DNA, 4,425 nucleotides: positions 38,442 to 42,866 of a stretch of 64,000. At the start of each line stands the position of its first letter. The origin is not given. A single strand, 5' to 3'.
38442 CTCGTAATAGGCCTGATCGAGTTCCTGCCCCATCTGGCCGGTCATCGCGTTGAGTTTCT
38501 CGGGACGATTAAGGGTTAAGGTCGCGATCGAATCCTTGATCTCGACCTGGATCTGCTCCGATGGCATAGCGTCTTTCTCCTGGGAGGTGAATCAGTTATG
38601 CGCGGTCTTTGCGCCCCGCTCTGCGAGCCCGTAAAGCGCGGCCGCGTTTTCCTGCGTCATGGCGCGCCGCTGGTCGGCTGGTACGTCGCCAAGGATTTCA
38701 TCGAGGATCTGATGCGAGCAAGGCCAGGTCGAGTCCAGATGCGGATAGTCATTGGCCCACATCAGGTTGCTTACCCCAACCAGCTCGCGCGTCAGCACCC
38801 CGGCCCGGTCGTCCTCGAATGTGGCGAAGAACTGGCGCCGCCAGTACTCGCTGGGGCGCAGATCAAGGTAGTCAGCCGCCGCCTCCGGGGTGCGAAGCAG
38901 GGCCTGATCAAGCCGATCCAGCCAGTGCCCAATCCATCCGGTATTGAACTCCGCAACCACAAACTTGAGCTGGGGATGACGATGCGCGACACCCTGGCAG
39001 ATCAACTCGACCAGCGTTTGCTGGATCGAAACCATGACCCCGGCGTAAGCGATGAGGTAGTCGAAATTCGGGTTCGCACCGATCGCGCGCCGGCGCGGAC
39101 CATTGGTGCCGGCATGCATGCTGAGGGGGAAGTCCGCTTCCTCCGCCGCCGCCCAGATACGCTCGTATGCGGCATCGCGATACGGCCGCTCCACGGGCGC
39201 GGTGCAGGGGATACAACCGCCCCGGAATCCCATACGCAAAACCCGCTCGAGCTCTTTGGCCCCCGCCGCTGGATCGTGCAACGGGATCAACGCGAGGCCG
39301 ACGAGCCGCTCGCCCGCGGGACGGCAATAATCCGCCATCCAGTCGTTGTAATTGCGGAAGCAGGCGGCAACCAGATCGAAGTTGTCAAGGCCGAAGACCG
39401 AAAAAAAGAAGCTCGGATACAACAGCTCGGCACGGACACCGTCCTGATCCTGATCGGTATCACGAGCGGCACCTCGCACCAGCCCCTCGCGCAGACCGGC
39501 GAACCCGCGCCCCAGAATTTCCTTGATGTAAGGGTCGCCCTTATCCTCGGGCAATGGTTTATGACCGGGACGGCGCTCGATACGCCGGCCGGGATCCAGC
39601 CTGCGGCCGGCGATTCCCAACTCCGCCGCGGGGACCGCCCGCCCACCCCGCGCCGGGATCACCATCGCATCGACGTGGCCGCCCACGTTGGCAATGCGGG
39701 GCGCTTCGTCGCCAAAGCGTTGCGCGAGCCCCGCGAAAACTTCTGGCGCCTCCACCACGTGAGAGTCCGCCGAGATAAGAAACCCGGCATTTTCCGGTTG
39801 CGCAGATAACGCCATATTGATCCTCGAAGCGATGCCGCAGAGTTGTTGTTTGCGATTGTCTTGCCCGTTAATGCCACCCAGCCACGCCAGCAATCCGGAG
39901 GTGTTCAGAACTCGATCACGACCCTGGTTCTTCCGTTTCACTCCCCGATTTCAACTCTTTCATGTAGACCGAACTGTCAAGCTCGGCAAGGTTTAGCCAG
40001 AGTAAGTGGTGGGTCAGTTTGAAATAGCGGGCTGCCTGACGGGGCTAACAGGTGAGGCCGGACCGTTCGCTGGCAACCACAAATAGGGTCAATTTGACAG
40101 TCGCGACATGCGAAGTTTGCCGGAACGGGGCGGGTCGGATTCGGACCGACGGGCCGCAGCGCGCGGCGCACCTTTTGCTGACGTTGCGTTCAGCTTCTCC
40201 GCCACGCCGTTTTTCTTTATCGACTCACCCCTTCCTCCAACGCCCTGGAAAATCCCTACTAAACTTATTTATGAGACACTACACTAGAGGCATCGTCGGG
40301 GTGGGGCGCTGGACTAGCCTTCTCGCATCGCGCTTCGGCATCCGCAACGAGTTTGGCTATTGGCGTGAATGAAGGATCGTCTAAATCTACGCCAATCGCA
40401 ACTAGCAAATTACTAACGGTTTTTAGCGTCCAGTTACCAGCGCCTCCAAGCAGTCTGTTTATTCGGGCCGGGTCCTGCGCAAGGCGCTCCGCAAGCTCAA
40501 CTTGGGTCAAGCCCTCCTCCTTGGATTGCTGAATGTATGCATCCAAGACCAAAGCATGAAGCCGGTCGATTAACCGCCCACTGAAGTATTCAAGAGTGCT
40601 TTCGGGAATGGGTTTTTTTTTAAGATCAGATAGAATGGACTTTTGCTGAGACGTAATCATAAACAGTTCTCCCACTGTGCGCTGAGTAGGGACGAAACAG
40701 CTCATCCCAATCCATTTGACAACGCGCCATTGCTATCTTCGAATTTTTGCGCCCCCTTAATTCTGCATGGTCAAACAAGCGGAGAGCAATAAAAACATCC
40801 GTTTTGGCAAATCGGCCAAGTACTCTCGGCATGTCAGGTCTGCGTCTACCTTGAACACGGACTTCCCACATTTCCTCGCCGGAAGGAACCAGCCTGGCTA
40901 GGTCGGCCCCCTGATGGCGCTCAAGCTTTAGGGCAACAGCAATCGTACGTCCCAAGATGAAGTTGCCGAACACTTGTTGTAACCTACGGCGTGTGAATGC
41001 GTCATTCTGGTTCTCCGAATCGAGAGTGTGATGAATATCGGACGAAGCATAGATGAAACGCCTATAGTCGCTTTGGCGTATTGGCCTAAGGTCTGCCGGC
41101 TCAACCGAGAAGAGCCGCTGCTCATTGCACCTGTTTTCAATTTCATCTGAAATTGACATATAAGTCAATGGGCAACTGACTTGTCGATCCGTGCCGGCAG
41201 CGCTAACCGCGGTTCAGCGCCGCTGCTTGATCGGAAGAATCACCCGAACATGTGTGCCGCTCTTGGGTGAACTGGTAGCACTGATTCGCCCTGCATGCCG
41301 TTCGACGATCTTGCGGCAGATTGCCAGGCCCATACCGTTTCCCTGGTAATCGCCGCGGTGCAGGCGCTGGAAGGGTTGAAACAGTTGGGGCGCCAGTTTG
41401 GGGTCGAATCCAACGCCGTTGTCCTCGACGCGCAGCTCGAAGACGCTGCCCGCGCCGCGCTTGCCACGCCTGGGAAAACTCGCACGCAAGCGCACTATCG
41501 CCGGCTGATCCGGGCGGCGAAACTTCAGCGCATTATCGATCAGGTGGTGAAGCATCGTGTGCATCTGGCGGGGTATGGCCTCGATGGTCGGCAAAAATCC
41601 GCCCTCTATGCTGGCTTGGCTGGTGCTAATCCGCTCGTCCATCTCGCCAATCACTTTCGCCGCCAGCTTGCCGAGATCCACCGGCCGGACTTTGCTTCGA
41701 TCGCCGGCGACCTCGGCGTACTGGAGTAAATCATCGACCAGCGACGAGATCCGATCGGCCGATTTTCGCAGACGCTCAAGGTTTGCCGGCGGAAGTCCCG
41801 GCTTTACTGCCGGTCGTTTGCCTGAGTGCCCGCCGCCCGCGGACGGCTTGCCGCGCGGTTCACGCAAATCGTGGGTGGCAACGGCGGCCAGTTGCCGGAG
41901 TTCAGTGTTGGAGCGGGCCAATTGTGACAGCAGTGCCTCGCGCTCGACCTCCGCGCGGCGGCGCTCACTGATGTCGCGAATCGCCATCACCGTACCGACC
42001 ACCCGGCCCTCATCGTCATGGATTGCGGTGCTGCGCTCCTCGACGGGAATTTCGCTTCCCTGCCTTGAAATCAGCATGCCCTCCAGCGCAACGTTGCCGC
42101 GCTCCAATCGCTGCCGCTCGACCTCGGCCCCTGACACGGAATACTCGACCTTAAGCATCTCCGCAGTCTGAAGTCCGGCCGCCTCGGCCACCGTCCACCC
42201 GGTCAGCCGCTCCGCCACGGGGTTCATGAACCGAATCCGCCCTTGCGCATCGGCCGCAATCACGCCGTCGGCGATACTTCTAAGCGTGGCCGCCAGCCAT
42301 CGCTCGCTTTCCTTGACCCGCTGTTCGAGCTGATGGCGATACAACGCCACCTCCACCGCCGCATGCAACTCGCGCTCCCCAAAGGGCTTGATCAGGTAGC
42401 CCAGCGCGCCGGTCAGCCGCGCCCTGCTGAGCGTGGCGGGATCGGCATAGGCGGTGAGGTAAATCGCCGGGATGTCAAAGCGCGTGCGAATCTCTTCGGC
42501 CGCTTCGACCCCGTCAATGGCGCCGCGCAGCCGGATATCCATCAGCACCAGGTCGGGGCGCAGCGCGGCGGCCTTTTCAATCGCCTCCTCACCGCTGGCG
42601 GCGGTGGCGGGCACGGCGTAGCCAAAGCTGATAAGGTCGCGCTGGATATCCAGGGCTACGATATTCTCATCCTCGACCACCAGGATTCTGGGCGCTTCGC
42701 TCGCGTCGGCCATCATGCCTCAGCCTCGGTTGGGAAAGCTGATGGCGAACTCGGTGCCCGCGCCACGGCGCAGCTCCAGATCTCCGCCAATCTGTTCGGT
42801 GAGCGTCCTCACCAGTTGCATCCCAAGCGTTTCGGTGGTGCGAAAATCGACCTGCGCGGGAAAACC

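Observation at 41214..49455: Group-1h-type [NiFe] hydrogenase pair embedded in a six-gene two-component signalling operon: candidate new H2-sensing module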

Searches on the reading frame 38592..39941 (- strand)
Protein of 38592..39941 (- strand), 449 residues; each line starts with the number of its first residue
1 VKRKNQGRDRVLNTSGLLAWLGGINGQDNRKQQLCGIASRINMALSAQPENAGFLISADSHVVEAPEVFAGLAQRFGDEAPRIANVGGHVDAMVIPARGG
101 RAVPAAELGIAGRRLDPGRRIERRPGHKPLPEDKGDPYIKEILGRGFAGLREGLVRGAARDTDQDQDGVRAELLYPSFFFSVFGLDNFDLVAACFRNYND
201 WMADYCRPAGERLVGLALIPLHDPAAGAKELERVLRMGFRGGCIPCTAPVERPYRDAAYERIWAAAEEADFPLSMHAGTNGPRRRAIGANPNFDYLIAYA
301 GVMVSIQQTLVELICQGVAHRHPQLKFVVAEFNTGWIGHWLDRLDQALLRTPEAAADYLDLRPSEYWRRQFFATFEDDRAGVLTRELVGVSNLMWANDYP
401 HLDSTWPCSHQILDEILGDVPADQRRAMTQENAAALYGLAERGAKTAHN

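Call 9: search_protein_families(library=pfam, proteins=[window:38592-39941:-], max_evalue=0.001)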
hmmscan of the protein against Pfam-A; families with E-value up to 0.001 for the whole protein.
window:38592-39941:- (449 aa): 1 family
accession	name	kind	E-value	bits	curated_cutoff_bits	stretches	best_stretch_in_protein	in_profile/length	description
PF04909.20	Amidohydro_2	-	1.8e-32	113.7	26.4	1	182-439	49-289/289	Amidohydrolase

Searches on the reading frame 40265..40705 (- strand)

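Call 7: search_protein_families(library=pfam, proteins=[window:40265-40705:-], max_evalue=0.01)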
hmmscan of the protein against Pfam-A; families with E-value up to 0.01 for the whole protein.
window:40265-40705:- (146 aa): 2 families
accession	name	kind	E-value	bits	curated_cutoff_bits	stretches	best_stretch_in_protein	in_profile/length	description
PF01381.28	HTH_3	-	0.0013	19.2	23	1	62-109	6-53/55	Helix-turn-helix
PF13560.12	HTH_31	-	0.0018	19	27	1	63-109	12-59/64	Helix-turn-helix domain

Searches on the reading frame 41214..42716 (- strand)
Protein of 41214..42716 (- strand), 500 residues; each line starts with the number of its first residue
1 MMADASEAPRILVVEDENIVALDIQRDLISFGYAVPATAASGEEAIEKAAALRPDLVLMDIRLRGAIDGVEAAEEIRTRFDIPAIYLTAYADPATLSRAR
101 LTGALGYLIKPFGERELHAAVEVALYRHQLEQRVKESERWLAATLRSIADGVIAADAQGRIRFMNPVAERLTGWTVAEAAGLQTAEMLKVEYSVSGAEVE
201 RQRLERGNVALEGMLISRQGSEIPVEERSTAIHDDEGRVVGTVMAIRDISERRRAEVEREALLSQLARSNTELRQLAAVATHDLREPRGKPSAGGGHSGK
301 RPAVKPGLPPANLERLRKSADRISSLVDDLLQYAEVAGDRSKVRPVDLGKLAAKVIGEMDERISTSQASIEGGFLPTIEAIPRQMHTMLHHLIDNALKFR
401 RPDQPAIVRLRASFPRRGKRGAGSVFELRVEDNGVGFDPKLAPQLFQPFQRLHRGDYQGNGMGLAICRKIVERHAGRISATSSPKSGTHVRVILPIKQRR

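Call 7: search_protein_families(library=pfam, proteins=[window:41214-42716:-], max_evalue=0.01)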
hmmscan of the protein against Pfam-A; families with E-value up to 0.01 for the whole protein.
window:41214-42716:- (500 aa): 8 families
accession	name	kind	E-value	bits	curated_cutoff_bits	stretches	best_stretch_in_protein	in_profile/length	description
PF02518.31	HATPase_c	-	3.9e-24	85.7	26.4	1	382-497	3-110/111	Histidine kinase-, DNA gyrase B-, and HSP90-like ATPase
PF00072.30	Response_reg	-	1.5e-21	77.1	30.2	1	11-122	1-111/111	Response regulator receiver domain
PF00989.32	PAS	-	1.6e-14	54.3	22.6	1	143-249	5-113/113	PAS fold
PF08448.16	PAS_4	-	1.3e-13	51.6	23.1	1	145-254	1-110/110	PAS fold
PF13426.13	PAS_9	-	2.7e-08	34.5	27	1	150-251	2-103/103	PAS domain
PF13188.13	PAS_8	-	1e-05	25.7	21.8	1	142-180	4-42/65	PAS domain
PF00512.31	HisKA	-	0.0001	22.7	26.9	0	312-334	39-61/66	His Kinase A (phospho-acceptor) domain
PF08447.18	PAS_3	-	0.0013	19.4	25.6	1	163-242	3-85/89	PAS fold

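Call 62: search_protein_families(library=ncbifam, proteins=[window:41214-42716:-], max_evalue=0.00001)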
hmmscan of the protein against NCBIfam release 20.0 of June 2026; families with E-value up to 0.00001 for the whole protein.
window:41214-42716:- (500 aa): 137 families (the best 25 are shown)
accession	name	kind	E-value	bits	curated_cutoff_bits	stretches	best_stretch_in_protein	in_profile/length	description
NF008468.0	PRK11360.1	equivalog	7.1e-37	127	646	1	130-498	259-610/616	two-component system sensor histidine kinase AtoS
NF041880.1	EPS_EpsF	equivalog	1.3e-30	106.3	900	2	228-495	236-492/492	response regulator EpsF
NF033092.0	HK_WalK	equivalog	8.7e-30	103.8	725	1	129-496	247-594/594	cell wall metabolism sensor histidine kinase WalK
NF047465.1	hybrid_HK_LvrA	exception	1.7e-28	99.2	1200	2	316-495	644-817/819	hybrid histidine kinase/response regulator LvrA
NF046044.1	PnpS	equivalog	2.5e-25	89.3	400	1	316-495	213-390/390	two-component system histidine kinase PnpS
TIGR02956.1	TMAO_torS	equivalog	1e-24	86.8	676.5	2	317-498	506-684/967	TMAO reductase system sensor histidine kinase/response regulator TorS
NF006623.1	PRK09191.1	subfamily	1.6e-24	87.1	240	1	8-129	137-256/258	PhyR family response regulator anti-anti-sigma factor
TIGR02966.1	phoR_proteo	equivalog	4.4e-24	85.1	334.2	1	313-493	154-332/333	phosphate regulon sensor histidine kinase PhoR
NF007298.0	PRK09776.1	equivalog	6.4e-24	83.9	1135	1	134-255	551-676/1111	diguanylate cyclase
NF052573.1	HisKinEspAMyxo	equivalog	1.2e-23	83.1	1400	1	140-497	255-612/755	serine histidine kinase EspA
NF011874.0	PRK15347.1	equivalog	2.4e-23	82.2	852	2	10-134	692-818/921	two component system sensor kinase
NF041947.1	LuxQ_Vibrio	equivalog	1.1e-21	76.5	1200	2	386-499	589-699/843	quorum-sensing autoinducer 2 sensor kinase/phosphatase LuxQ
NF006800.0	PRK09303.1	equivalog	1.7e-21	76.7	342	1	257-498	139-379/383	histidine kinase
NF052574.1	HisKinEspCMyxo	equivalog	5.3e-21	74.5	1200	1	136-496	281-637/785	serine histidine kinase EspC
TIGR00229.1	sensory_box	domain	6.2e-21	74.8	22.9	1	135-257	1-124/126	PAS domain S-box protein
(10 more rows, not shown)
